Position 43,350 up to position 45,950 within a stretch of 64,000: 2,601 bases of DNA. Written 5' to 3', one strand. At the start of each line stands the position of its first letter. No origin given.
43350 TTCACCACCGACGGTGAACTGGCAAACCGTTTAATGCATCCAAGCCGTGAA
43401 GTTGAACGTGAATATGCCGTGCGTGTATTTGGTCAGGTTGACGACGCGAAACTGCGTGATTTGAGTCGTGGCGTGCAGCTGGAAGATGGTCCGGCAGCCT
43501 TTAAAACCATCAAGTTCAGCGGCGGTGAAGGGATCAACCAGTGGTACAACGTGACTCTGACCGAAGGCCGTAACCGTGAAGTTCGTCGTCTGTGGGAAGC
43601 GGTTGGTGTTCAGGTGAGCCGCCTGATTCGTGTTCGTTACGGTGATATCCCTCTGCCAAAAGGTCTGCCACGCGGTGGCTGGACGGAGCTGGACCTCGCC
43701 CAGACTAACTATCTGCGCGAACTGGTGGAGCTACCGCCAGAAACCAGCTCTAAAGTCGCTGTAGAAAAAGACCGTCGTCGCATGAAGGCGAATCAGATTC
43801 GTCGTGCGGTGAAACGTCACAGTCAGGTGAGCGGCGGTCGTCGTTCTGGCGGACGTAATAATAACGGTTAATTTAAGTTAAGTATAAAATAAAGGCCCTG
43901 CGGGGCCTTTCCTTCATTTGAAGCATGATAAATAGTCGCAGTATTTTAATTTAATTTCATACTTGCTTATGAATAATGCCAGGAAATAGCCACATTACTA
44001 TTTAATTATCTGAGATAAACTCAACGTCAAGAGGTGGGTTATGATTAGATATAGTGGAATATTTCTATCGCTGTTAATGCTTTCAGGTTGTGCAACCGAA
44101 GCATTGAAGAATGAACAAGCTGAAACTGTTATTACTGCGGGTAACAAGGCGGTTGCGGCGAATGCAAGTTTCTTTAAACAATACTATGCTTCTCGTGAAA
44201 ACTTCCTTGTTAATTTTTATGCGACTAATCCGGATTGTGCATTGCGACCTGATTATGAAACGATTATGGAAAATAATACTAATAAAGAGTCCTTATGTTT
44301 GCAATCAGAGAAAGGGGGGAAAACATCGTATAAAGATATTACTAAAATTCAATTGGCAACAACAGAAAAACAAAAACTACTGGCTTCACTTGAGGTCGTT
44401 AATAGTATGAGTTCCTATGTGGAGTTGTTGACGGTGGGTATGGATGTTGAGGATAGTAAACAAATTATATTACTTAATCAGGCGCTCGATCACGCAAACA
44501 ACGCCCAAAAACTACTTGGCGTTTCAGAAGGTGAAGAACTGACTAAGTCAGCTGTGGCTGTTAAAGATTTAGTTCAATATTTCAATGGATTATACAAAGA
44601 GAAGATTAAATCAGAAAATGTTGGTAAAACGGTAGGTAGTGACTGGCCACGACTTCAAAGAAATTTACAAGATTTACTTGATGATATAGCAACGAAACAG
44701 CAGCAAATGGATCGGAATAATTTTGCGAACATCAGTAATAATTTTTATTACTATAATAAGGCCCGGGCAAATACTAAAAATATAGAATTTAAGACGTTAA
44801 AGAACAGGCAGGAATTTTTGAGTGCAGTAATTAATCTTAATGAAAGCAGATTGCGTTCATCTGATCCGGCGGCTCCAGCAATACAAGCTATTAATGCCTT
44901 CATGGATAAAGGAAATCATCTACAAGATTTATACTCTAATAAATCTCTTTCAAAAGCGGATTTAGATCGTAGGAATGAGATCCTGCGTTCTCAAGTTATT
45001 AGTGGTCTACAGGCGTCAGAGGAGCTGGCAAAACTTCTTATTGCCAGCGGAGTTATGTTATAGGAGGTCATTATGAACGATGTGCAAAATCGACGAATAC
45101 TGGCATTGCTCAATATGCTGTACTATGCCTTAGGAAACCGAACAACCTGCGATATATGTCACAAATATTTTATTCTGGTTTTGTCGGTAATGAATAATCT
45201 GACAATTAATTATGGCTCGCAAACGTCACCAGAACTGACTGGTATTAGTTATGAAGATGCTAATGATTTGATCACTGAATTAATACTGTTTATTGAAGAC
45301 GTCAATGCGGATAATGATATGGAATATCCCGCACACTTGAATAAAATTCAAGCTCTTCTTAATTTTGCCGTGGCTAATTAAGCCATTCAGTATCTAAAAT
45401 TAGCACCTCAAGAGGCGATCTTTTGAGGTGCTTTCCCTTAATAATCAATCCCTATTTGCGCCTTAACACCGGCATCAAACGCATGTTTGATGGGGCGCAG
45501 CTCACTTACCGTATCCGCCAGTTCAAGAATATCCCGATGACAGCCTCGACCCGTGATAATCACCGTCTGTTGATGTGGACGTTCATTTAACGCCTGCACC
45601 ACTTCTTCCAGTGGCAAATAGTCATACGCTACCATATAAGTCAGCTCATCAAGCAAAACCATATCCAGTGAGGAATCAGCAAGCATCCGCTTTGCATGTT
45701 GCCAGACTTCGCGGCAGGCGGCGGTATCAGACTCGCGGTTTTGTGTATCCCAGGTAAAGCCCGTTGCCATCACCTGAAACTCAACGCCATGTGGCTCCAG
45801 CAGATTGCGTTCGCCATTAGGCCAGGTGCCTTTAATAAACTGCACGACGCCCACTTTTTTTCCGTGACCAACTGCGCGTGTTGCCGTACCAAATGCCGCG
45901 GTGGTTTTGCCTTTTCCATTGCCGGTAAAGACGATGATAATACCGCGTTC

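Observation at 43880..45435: AT-rich two-gene islet inserted between rluB and btuR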

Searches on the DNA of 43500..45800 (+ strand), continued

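Call 65: search_rna_families(source=window, start=43500, end=45800, threshold=evalue, max_evalue=1)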
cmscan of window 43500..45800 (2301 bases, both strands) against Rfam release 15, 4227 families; matches with E-value up to 1: 1.
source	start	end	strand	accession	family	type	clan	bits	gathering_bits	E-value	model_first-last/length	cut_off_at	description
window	44653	44775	-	RF00015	U4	Gene; snRNA; splicing;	CL00007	17.1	46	0.6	1-138/138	no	U4 spliceosomal RNA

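Call 77: search_dna_similar(query=L004:1000-13074:+, collection=phages, mode=near, max_rows=10)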
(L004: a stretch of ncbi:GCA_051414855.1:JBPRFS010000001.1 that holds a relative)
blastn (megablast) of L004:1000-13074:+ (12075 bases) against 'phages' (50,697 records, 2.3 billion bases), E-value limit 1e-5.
Records with a match: 151; places in all: 153; records where one place covers at least 80% of the query: 0.
Best place of each record, by identity: 60-80% 151.
By first word of the organism name: Yersinia 39; Escherichia 31; Salmonella 19; Enterobacteria 18; Peduovirus 17; Klebsiella 9; Ralstonia 7; Bacteriophage 4; Burkholderia 4; Erwinia 2; and 1 more.
By host as written in the record: Escherichia coli 31; - 26; Yersinia pestis EV76-CN 25; Klebsiella pneumoniae 7; Yersinia enterocolitica 6; Ralstonia solanacearum 6; Yersinia pestis 5; Escherichia coli DSM 12242 5; and 22 more.
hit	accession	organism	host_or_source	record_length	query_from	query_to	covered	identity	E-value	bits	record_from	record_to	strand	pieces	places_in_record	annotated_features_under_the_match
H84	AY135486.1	Salmonella phage PSP3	-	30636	86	8958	46%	73.7%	0e+0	2053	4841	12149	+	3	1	gp5 | gp17 | gp6 | gp15 | gp18 | and 9 other names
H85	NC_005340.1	Salmonella phage PSP3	Salmonella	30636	86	8958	46%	73.7%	0e+0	2053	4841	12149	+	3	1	N: major capsid protein, P2 family | J: baseplate protein | M: terminase small subunit | baseplate assembly protein | tail protein | and 8 other names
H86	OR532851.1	Klebsiella phage RCIP0057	Klebsiella pneumoniae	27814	86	4709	38%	73.9%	0e+0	1714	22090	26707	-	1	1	capsid protein | hypothetical protein (x6) | SAR-endolysin | head completion/stabilization protein | baseplate protein X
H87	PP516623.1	Yersinia phage vB_YpM_MDG94-186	Yersinia pestis EV76-CN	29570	86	4673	38%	73.8%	0e+0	1698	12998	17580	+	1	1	major capsid protein | terminase endonuclease subunit | head completion-stabilization protein | lysozyme R | spanin Rz | and 4 other names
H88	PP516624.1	Yersinia phage vB_YpM_MDG45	Yersinia pestis EV76-CN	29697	86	4673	38%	73.8%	0e+0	1698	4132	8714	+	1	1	major capsid protein | terminase endonuclease subunit | head completion-stabilization protein | lysozyme R | tail completion protein (x2) | and 3 other names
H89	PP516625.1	Yersinia phage vB_YpM_MHG38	Yersinia pestis EV76-CN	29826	86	4673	38%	73.8%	0e+0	1698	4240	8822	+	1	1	major capsid protein | terminase endonuclease subunit | head completion-stabilization protein | lysozyme R | tail completion protein (x2) | and 3 other names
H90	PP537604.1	Yersinia phage vB_YpM_MHG55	Yersinia pestis EV76-CN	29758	86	4673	38%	73.8%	0e+0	1698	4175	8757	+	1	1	major capsid protein | terminase endonuclease subunit | head completion-stabilization protein | lysozyme R | tail completion protein (x2) | and 3 other names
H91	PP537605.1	Yersinia phage vB_YpM_MHG75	Yersinia pestis EV76-CN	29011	86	4673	38%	73.8%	0e+0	1698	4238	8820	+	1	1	major capsid protein | terminase endonuclease subunit | head completion-stabilization protein | lysozyme R | tail completion protein (x2) | and 3 other names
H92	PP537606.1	Yersinia phage vB_YpM_MHG96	Yersinia pestis EV76-CN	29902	86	4673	38%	73.8%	0e+0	1698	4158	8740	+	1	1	major capsid protein | terminase endonuclease subunit | head completion-stabilization protein | lysozyme R | tail completion protein (x2) | and 3 other names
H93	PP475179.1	Yersinia phage GCS667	Yersinia pestis EV76-CN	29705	92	4673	38%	73.9%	0e+0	1698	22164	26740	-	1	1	major capsid protein | terminase endonuclease subunit | lysozyme | head completion-stabilization protein | tail protein | and 4 other names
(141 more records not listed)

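Call 98: get_annotated_region(hit=H66, flank=0)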
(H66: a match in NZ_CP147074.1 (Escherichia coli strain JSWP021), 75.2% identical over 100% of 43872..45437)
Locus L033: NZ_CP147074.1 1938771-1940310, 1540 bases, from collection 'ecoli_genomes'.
description: Escherichia coli strain JSWP021 chromosome, complete genome
organism: Escherichia coli strain JSWP021 (NCBI taxid 562)
replicon: chromosome; assembly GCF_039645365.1
host: -; source: municipal wastewater; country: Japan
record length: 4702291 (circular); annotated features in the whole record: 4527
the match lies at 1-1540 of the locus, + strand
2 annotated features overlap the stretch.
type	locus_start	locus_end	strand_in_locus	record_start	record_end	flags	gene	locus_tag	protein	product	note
CDS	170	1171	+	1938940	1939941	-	-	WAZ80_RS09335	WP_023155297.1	hypothetical protein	-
CDS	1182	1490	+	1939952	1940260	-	-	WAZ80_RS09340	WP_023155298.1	hypothetical protein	-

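Call 99: get_annotated_region(hit=H68, flank=0)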
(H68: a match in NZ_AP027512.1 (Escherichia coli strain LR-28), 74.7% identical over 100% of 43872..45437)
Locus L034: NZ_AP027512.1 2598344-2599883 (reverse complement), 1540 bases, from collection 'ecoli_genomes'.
description: Escherichia coli strain LR-28 chromosome, complete genome
organism: Escherichia coli strain LR-28 (NCBI taxid 562)
replicon: chromosome; assembly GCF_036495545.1
host: Homo sapiens; source: feces; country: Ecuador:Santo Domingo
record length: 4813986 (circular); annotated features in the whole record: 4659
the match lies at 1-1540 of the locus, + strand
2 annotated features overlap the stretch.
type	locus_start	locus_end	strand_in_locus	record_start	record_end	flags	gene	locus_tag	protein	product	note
CDS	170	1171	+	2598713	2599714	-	-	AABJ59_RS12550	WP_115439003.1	hypothetical protein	-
CDS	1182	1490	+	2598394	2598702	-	-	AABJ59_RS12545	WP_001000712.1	hypothetical protein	-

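Call 100: get_annotated_region(hit=H70, flank=0)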
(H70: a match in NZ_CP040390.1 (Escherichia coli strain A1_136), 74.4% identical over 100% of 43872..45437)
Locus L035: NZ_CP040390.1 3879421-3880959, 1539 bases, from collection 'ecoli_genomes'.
description: Escherichia coli strain A1_136 chromosome, complete genome
organism: Escherichia coli strain A1_136 (NCBI taxid 562)
replicon: chromosome; assembly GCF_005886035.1
host: Larus sp. (gull); source: feces; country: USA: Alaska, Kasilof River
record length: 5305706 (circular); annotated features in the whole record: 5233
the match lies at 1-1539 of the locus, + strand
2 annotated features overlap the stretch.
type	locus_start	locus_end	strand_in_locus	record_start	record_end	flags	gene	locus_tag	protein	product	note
CDS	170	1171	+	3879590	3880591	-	-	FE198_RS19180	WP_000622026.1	hypothetical protein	-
CDS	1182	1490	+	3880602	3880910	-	-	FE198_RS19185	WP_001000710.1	hypothetical protein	-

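Call 101: get_annotated_region(hit=H74, flank=0)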
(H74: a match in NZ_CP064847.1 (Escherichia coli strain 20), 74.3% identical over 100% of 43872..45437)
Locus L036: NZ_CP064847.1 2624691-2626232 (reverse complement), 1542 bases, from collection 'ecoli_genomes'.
description: Escherichia coli strain 20 chromosome, complete genome
organism: Escherichia coli strain 20 (NCBI taxid 562)
replicon: chromosome; assembly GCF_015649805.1
host: -; source: wastewater; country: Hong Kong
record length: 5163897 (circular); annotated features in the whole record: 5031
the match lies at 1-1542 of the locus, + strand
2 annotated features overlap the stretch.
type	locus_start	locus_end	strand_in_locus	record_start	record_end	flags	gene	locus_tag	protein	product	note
CDS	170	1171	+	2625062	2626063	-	-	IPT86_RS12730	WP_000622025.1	hypothetical protein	-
CDS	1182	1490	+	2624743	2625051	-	-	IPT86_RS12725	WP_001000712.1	hypothetical protein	-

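Call 102: get_annotated_region(hit=H78, flank=0)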
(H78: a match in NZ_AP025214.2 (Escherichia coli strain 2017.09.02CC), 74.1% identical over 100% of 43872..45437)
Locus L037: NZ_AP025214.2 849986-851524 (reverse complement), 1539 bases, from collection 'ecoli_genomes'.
description: Escherichia coli strain 2017.09.02CC chromosome, complete genome
organism: Escherichia coli strain 2017.09.02CC (NCBI taxid 562)
replicon: chromosome; assembly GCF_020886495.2
host: Homo sapiens; source: -; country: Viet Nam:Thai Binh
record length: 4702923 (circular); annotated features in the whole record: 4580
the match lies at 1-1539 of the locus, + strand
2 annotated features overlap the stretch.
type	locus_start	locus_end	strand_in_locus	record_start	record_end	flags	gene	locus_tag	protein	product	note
CDS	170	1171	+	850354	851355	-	-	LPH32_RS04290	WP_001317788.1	hypothetical protein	-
CDS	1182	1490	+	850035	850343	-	-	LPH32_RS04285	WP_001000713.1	hypothetical protein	-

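Call 103: get_annotated_region(hit=H8, flank=2500)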
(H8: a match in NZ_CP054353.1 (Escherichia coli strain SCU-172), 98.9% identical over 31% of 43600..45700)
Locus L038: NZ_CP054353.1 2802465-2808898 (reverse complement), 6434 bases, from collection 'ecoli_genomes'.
description: Escherichia coli strain SCU-172 chromosome, complete genome
organism: Escherichia coli strain SCU-172 (NCBI taxid 562)
replicon: chromosome; assembly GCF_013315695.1
host: Homo sapiens; source: rectal swab from healthy college student; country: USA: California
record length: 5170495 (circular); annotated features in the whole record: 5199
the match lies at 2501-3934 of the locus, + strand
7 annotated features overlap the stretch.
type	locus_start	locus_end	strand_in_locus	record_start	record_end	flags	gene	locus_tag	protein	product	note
CDS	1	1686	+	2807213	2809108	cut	yciQ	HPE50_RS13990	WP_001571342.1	DUF2207 domain-containing protein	-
CDS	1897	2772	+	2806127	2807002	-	rluB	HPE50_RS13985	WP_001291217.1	23S rRNA pseudouridine(2605) synthase RluB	-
CDS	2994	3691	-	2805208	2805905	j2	-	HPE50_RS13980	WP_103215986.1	IS1-like element IS1A family transposase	programmed frameshift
CDS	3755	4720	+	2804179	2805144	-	-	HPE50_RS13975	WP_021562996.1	hypothetical protein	-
CDS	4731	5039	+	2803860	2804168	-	-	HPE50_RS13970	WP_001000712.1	hypothetical protein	-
CDS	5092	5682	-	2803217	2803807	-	cobO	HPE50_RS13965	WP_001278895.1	cob(I)yrinic acid a,c-diamide adenosyltransferase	-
CDS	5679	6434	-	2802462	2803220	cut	yciK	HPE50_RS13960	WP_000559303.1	YciK family oxidoreductase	-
